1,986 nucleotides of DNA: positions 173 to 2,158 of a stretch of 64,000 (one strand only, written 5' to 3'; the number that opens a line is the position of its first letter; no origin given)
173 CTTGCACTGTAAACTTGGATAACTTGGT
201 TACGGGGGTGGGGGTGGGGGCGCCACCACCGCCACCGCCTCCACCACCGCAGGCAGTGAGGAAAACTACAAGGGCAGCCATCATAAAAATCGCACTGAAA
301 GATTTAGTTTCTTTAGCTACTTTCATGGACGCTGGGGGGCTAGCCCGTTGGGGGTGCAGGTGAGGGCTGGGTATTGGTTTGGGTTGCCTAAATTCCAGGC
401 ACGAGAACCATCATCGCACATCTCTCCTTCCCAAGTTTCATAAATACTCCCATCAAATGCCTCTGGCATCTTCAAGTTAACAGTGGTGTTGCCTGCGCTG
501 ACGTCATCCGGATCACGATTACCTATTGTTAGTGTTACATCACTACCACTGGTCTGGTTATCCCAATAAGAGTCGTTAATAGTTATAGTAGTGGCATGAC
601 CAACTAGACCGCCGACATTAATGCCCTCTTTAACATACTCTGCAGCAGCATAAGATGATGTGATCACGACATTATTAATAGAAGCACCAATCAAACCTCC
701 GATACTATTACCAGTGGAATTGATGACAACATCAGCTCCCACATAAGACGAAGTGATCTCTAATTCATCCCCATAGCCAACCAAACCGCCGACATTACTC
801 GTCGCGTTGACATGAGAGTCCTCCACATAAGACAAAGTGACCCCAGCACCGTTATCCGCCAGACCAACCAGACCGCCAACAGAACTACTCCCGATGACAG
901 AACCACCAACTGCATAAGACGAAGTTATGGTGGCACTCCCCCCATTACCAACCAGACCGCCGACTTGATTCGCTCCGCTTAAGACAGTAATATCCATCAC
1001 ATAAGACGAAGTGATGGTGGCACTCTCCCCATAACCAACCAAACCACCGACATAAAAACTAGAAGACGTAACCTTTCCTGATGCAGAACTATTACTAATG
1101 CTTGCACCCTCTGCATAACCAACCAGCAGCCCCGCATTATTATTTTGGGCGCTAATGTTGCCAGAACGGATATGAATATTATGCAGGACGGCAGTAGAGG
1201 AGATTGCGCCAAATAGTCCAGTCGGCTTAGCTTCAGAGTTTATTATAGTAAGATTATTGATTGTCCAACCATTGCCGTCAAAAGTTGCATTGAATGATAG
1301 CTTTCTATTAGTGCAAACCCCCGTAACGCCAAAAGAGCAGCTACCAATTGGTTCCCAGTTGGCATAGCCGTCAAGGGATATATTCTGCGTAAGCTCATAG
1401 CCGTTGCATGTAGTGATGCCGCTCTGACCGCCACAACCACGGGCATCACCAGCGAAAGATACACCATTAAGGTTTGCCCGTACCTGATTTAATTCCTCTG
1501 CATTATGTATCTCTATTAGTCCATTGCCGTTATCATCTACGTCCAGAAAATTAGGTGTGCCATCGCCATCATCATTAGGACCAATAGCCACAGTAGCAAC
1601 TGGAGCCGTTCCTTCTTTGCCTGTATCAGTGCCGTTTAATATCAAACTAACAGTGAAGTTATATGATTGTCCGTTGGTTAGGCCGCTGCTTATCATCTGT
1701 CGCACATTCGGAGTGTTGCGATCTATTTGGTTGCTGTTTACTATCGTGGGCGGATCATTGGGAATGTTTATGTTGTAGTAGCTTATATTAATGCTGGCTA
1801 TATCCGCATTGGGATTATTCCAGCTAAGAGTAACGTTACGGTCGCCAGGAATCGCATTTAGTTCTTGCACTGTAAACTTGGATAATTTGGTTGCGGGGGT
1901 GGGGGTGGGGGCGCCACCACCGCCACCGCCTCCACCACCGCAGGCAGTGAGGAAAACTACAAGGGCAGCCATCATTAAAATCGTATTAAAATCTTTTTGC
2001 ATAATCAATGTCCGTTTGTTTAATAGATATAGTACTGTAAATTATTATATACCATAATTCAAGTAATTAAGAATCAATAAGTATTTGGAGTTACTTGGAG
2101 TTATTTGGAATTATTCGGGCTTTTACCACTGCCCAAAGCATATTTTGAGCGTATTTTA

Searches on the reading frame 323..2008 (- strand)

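Call 47: search_protein_families(library=pfam, proteins=[window:323-2008:-], max_evalue=0.00001)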
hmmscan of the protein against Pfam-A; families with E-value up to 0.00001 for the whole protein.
window:323-2008:- (561 aa): 1 family
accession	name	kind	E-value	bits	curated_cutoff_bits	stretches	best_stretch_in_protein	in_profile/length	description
PF07581.17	Glug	-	7.6e-19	67.2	20.5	1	289-314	2-28/28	The GLUG motif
